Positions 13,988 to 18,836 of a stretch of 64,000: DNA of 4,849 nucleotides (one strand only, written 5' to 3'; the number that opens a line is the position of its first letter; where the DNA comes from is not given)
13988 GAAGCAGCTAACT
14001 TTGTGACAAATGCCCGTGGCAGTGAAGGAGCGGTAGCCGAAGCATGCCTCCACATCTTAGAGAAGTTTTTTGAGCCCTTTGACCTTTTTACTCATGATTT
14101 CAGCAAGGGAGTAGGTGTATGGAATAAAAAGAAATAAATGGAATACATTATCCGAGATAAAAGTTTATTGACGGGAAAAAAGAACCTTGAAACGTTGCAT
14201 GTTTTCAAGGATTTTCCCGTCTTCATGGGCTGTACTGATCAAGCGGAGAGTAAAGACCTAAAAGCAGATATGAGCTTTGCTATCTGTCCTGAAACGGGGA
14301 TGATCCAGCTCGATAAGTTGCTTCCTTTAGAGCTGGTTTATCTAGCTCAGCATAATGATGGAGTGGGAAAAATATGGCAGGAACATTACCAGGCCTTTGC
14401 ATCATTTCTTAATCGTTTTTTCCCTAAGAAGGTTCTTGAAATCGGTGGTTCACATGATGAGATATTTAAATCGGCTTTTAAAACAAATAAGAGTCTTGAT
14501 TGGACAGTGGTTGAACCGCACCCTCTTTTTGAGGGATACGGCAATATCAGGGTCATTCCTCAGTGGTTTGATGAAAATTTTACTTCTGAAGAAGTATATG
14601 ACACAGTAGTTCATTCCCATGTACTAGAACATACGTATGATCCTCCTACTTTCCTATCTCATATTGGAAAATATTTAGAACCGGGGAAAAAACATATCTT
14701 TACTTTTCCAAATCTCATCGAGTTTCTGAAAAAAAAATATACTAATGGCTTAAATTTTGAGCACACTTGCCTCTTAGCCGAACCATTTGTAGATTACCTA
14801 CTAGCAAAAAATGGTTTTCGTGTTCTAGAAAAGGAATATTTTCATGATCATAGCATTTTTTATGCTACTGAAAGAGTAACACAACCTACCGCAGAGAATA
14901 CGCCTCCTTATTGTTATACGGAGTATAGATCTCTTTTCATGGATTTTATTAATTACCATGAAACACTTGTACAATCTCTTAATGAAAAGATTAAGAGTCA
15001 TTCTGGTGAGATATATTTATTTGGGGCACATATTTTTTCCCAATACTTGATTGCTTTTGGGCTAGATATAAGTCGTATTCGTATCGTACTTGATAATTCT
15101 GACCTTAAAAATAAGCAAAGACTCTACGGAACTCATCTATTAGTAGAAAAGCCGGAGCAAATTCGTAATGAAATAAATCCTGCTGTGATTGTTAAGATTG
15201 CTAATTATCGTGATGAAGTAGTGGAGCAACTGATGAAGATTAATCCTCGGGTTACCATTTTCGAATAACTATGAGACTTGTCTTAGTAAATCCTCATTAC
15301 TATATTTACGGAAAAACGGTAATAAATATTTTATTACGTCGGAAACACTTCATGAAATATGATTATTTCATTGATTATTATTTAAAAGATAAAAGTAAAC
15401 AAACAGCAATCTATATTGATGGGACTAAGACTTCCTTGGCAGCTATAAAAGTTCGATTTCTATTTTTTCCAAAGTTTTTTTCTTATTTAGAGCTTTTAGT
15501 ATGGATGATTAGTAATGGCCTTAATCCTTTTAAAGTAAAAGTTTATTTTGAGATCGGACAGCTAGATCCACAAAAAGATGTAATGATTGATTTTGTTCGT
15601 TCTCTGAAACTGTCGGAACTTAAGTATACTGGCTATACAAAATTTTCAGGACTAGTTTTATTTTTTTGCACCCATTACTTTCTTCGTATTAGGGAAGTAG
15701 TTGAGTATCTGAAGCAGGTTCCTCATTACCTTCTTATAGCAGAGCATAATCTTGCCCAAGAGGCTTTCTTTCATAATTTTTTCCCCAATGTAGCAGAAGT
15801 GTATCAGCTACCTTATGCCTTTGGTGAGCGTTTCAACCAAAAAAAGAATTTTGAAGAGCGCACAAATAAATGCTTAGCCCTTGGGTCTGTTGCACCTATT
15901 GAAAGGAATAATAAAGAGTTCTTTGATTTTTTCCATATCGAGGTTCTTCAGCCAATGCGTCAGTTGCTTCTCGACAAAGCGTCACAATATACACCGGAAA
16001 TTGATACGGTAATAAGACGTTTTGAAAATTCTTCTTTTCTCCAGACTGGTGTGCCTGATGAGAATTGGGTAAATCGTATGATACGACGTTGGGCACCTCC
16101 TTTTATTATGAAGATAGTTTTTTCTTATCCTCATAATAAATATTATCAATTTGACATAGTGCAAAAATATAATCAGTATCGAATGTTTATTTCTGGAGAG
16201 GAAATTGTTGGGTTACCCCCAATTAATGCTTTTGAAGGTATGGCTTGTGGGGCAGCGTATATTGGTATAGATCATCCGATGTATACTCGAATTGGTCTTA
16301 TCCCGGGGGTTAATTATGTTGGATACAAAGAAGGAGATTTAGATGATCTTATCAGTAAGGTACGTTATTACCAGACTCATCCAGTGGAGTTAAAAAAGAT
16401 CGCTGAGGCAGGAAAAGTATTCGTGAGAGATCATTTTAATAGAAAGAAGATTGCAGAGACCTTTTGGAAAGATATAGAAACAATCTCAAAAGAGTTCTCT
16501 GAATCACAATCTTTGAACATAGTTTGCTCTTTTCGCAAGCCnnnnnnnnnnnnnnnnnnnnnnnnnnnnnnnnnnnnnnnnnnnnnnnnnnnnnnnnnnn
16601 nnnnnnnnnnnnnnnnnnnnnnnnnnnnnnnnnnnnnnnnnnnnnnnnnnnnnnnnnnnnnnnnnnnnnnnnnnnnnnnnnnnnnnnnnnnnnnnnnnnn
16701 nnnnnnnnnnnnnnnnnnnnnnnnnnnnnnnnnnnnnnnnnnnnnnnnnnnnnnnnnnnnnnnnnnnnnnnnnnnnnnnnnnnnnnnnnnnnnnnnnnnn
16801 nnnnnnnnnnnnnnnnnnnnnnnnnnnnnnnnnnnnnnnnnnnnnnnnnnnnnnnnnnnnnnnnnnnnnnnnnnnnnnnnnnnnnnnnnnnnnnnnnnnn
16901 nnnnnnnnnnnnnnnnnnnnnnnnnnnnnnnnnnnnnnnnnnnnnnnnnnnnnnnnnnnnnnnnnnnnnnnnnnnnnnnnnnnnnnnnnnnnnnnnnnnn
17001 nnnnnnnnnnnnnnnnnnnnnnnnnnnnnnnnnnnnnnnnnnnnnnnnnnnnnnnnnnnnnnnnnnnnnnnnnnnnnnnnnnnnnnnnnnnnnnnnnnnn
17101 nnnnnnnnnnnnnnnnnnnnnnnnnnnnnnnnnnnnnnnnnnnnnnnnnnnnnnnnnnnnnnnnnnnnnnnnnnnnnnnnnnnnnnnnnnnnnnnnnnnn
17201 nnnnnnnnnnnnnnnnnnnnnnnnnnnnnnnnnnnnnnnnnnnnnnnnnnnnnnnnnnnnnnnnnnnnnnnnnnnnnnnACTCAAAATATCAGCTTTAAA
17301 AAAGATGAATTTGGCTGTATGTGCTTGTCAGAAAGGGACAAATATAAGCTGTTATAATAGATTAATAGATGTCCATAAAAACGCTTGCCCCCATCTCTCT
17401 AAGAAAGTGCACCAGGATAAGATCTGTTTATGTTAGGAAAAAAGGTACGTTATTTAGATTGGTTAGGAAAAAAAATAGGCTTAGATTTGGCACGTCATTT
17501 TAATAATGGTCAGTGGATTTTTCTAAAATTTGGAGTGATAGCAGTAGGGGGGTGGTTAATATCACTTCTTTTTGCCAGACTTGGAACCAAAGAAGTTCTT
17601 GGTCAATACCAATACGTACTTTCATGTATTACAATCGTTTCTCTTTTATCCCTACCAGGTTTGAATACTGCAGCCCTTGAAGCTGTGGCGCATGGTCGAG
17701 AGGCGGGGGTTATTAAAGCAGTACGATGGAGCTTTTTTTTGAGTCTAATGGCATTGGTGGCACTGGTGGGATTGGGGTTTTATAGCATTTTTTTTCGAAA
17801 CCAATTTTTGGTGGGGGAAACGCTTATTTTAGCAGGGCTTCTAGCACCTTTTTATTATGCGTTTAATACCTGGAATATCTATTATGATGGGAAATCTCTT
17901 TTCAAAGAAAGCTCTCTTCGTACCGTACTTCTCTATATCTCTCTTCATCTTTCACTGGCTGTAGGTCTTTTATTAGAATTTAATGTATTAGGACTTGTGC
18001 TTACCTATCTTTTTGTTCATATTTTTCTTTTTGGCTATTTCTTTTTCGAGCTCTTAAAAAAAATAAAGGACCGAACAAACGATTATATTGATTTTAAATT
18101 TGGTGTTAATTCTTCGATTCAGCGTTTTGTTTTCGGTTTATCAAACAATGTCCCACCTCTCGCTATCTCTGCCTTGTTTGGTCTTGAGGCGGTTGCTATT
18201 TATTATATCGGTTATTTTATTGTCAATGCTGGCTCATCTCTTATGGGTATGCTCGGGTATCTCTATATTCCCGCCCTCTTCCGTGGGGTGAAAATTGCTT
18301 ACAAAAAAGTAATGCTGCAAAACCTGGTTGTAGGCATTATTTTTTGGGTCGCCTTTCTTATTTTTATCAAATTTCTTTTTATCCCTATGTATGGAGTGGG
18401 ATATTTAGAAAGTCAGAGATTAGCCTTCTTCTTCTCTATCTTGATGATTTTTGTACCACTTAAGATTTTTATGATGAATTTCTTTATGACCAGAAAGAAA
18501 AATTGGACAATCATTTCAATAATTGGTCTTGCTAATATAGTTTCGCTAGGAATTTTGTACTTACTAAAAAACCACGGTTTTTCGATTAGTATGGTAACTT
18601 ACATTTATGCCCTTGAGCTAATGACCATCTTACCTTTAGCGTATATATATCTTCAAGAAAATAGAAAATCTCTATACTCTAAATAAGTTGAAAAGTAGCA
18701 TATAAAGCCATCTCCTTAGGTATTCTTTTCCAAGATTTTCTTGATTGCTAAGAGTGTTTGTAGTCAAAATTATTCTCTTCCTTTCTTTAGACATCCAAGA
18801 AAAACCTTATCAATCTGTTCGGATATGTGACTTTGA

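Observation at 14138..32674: Nine SAM-methyltransferase domains in one glycan locus, including recently duplicated paralogs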

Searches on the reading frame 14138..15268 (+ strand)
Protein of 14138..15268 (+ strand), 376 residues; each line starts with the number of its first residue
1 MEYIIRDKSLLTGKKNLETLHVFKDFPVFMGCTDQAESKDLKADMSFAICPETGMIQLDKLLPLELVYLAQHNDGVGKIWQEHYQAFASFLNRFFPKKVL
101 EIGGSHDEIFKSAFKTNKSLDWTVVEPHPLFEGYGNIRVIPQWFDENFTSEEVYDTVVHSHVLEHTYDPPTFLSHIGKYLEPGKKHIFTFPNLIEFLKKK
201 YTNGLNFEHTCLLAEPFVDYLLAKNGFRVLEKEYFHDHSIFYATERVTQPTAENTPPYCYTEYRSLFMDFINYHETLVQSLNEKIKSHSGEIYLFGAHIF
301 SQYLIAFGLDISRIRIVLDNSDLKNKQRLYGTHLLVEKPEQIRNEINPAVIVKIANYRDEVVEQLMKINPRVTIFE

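Call 4: search_protein_families(library=pfam, proteins=[window:14138-15268:+], max_evalue=0.01)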
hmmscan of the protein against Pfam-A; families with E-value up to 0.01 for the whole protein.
window:14138-15268:+ (376 aa): 3 families
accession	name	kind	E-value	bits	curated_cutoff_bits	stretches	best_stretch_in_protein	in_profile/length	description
PF13489.12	Methyltransf_23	-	1.4e-10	41.6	27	1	85-231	7-163/164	Methyltransferase domain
PF08484.17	Methyltransf_14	-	8.2e-06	26.1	23.5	1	269-369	49-149/160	C-methyltransferase C-terminal domain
PF08242.18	Methyltransf_12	-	0.00097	20.3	30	1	143-183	53-95/98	Methyltransferase domain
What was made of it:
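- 14138..15268 (+): MT1: class I MT core plus the C-terminal domain of NDP-sugar C-methyltransferases (TylC3/TcaB9-like). Absent from the closest sister locus. Pfam Methyltransf_23 at 41.6 bits and Methyltransf_14 at 26.1 bits (cut-off 23.5) (call 4).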

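Call 10: search_protein_families(library=ncbifam, proteins=[window:14138-15268:+], max_evalue=0.01)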
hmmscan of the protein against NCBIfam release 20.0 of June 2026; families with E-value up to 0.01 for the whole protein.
window:14138-15268:+ (376 aa): 2 families
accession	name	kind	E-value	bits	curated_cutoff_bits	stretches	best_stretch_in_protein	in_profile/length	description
TIGR04345.1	ovoA_Cterm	equivalog_domain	0.0034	16.9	170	0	153-183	134-164/242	putative 4-mercaptohistidine N1-methyltransferase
TIGR01983.1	UbiG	equivalog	0.0059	15.9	102.95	0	150-189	113-152/228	bifunctional 2-polyprenyl-6-hydroxyphenol methylase/3-demethylubiquinol 3-O-methyltransferase UbiG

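Call 29: search_solved_structures(query=window:14138-15268:+, max_evalue=0.01)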
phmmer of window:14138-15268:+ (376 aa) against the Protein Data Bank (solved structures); distinct sequences matched with E-value up to 0.01: 1.
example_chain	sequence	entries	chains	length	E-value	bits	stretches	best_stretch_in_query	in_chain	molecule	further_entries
4rv9_A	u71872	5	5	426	0.00059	22.3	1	137-362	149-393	D-mycarose 3-C-methyltransferase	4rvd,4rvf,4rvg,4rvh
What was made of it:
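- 14138..15268 (+): PDB 4rv9 D-mycarose 3-C-MT at E=5.9e-4 (call 29).
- On NDP-sugar C-methyltransferase (TylC3/TcaB9) - MT1 only: PDB 4rv9 at E=5.9e-4 (call 29).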

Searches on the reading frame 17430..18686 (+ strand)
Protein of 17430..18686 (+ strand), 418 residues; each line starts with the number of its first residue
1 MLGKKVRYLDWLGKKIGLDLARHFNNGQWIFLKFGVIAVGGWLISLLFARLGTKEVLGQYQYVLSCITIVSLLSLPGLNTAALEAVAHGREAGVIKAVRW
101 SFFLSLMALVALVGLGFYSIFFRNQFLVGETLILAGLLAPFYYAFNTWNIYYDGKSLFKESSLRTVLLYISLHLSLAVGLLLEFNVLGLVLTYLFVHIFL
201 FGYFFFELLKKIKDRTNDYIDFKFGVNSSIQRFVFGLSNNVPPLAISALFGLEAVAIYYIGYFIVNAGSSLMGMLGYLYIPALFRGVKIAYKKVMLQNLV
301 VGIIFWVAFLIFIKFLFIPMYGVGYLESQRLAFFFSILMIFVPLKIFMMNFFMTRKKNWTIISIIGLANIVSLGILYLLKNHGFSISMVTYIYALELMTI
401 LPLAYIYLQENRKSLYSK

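Call 4: search_protein_families(library=pfam, proteins=[window:17430-18686:+], max_evalue=0.01)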
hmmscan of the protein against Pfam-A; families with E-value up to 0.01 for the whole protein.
window:17430-18686:+ (418 aa): 1 family
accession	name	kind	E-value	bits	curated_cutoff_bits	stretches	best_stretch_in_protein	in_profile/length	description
PF01943.22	Polysacc_synt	-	1.2e-06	28.6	28.2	1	41-285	19-272/274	Polysaccharide biosynthesis protein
